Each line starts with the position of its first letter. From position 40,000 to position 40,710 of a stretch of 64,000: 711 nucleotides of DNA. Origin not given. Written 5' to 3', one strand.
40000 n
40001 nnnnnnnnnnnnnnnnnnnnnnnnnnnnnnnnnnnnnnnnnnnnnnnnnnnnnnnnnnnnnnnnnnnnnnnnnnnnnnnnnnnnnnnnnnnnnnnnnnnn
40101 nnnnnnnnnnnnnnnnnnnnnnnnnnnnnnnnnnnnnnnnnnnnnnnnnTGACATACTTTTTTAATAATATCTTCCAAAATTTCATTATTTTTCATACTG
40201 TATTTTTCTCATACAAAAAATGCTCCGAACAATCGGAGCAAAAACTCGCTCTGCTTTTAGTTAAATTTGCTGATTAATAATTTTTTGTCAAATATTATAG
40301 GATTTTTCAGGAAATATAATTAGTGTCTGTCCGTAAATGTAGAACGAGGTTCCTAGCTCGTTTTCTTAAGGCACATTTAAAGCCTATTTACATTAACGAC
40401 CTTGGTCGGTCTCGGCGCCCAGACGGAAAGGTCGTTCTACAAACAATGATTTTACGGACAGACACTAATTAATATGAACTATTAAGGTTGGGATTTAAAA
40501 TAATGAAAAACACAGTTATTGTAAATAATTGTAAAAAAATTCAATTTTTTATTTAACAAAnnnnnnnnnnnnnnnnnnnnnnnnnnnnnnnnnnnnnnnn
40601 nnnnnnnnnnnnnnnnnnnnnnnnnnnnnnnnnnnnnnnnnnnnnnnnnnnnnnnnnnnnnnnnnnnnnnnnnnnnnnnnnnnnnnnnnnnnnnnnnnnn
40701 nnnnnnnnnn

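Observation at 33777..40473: Inverted pair of a TIR-bounded MITE-like element brackets the whole rimP-nusA-infB-rbfA-nrnA operon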

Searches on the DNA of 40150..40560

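Call 78: search_rna_families(source=window, start=40150, end=40560, threshold=evalue, max_evalue=1)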
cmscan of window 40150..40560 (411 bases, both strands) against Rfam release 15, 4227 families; matches with E-value up to 1: 1.
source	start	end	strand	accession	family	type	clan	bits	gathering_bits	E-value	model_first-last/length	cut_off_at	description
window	40264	40333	+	RF00840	mir-374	Gene; miRNA;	-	17.4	54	0.9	1-71/71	no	mir-374 microRNA precursor family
